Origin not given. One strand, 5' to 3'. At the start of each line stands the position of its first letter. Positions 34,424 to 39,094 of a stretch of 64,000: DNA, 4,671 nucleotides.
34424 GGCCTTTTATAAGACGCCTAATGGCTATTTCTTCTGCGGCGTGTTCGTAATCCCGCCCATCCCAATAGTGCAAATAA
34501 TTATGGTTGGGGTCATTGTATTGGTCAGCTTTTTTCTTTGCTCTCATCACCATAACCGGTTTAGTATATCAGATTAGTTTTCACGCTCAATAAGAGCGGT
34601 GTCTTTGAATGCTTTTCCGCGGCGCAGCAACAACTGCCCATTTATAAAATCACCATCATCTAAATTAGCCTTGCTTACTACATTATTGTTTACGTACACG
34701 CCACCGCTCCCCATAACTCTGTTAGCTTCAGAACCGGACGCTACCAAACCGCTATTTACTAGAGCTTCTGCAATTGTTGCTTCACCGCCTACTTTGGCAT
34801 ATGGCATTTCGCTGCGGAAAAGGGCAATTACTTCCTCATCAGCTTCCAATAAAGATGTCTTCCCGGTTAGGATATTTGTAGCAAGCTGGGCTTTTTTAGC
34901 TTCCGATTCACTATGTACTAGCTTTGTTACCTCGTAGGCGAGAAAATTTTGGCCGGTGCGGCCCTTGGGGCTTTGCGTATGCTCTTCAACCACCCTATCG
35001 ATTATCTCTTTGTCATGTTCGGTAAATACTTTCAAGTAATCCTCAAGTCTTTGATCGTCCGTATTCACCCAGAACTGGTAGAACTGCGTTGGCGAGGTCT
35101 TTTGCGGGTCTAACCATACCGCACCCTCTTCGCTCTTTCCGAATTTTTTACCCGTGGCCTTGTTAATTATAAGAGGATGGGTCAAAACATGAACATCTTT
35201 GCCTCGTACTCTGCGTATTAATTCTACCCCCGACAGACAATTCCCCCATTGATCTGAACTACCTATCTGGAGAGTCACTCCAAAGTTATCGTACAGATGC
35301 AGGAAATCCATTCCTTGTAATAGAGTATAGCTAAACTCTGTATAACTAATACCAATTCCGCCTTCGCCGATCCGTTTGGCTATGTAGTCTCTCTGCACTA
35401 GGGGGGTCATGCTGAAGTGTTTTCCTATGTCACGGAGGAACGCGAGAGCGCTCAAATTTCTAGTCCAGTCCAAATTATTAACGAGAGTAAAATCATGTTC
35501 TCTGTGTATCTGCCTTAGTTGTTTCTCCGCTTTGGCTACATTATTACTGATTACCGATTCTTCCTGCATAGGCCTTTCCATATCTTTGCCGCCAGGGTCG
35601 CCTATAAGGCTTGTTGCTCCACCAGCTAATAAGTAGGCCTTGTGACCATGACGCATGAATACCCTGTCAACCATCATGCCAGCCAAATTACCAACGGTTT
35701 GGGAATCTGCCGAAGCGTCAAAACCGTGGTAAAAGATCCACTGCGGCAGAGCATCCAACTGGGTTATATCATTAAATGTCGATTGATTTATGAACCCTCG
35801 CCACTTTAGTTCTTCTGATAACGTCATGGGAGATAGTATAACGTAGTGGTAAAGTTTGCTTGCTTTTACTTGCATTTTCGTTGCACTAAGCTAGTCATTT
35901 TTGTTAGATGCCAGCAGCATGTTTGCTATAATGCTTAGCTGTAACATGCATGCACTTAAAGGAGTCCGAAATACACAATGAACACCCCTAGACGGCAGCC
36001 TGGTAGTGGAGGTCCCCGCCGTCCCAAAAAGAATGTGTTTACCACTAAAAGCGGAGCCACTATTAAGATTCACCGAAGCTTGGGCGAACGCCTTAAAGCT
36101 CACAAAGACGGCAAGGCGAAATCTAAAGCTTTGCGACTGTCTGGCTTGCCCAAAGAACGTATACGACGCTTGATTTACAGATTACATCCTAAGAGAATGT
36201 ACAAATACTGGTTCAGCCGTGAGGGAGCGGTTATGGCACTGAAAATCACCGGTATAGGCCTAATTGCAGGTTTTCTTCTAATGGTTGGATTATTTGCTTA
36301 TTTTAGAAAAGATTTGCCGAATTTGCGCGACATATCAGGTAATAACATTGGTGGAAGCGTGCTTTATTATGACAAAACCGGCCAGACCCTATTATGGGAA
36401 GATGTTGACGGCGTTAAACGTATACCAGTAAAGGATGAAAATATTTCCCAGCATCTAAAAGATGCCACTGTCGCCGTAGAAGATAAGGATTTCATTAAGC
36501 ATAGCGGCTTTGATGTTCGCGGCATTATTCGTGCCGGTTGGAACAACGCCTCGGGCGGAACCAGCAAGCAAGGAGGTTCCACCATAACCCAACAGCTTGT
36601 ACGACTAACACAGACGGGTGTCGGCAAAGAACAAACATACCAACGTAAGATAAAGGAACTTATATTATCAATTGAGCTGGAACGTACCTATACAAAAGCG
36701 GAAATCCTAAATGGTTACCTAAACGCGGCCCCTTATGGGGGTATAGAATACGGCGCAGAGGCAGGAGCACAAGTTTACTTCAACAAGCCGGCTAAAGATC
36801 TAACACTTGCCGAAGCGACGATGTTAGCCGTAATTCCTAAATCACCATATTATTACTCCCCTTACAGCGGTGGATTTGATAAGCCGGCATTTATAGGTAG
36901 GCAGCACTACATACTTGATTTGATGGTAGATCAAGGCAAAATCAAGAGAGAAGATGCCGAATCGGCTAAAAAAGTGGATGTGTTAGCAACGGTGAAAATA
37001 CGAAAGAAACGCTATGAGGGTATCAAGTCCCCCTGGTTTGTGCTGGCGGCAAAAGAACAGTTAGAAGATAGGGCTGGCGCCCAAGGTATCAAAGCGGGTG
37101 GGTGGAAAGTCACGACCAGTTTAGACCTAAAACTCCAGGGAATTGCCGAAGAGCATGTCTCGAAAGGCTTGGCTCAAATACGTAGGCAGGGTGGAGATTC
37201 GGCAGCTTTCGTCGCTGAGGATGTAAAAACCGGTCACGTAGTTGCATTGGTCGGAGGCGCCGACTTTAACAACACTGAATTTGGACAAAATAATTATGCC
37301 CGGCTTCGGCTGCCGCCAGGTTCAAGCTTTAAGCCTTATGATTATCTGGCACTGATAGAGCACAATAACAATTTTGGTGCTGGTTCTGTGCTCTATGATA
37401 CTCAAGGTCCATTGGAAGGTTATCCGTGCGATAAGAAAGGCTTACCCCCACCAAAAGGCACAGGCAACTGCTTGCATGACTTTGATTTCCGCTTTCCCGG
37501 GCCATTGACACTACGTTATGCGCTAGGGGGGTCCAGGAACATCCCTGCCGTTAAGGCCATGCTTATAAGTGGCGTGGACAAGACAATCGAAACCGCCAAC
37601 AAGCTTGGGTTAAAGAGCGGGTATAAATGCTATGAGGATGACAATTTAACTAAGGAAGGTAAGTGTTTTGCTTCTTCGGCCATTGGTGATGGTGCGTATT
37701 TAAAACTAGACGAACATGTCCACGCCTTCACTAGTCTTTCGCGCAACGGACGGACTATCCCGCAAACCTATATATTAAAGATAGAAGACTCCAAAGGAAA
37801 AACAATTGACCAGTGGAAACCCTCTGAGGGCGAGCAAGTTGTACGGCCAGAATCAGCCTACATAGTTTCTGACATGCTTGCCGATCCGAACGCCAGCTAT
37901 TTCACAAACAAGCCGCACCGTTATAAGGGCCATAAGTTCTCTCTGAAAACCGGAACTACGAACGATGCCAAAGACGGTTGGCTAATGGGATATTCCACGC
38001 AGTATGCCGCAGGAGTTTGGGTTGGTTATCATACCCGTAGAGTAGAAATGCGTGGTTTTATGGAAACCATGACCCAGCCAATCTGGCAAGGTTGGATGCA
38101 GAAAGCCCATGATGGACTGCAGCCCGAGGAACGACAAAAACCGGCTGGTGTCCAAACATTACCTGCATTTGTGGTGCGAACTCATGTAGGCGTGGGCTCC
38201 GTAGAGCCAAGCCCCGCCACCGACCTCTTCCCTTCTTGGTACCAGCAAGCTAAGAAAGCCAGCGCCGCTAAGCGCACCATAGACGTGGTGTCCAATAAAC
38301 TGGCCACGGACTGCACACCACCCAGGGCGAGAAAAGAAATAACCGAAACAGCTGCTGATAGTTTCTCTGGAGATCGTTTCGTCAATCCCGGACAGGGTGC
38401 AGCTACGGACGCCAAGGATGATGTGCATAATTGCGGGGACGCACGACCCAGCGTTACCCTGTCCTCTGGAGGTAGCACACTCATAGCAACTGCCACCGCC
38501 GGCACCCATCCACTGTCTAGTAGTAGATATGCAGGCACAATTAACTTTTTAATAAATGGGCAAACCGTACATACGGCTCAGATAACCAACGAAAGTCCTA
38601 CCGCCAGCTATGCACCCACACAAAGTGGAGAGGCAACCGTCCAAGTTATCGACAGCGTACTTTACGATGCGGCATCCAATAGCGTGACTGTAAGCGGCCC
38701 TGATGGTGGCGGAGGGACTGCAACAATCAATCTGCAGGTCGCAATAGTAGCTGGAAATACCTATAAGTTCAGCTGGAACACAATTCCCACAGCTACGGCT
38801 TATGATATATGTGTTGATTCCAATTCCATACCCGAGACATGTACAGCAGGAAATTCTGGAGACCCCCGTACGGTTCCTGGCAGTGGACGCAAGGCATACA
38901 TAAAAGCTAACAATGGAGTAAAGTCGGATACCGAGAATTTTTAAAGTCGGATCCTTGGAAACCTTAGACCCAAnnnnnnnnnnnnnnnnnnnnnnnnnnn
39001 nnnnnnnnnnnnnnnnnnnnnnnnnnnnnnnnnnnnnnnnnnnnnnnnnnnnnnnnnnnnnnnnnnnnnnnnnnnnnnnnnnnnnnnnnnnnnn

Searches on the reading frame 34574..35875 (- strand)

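Call 14: search_protein_families(library=pfam, proteins=[window:34574-35875:-], max_evalue=0.00001)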
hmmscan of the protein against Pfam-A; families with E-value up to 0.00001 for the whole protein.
window:34574-35875:- (433 aa): 2 families
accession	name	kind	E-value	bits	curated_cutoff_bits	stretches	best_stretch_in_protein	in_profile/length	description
PF00579.31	tRNA-synt_1b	-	6.2e-67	226.4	21.1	1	47-334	7-288/292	tRNA synthetases class I (W and Y)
PF22421.1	SYY_C-terminal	-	1.3e-06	28.7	27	1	352-421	5-77/83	Tyrosine--tRNA ligase SYY-like C-terminal domain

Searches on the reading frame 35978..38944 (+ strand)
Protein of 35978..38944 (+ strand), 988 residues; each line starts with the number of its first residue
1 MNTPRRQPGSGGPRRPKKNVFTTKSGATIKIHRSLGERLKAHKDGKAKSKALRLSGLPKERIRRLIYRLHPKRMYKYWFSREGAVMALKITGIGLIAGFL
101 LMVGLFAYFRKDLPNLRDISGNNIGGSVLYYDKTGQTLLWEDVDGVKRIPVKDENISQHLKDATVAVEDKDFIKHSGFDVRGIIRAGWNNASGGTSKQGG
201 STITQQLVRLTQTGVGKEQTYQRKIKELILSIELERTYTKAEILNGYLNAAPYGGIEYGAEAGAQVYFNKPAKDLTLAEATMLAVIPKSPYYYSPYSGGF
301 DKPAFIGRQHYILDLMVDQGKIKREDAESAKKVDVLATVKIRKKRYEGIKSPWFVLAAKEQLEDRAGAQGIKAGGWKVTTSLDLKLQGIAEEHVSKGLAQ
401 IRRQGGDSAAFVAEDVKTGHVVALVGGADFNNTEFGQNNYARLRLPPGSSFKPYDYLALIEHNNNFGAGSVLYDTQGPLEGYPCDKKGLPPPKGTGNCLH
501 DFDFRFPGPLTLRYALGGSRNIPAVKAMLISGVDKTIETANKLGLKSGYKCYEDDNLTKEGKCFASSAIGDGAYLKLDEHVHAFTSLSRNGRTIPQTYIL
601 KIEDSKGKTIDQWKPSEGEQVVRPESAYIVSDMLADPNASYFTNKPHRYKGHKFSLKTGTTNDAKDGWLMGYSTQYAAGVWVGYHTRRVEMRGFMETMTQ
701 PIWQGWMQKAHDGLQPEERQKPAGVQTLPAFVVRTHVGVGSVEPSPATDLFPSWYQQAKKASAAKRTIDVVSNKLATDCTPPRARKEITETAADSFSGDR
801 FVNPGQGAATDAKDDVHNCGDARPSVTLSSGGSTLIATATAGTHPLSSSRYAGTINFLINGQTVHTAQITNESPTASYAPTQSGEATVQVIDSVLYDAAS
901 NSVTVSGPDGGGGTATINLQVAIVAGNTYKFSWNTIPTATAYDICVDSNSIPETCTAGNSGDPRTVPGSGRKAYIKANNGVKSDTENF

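Call 14: search_protein_families(library=pfam, proteins=[window:35978-38944:+], max_evalue=0.00001)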
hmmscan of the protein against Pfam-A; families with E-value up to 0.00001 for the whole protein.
window:35978-38944:+ (988 aa): 2 families
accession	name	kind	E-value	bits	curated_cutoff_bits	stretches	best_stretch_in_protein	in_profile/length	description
PF00912.28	Transgly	-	3.9e-55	186.5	27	1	145-316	11-177/178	Transglycosylase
PF00905.27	Transpeptidase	-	6.3e-15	55.6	22.1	1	410-683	2-274/299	Penicillin binding protein transpeptidase domain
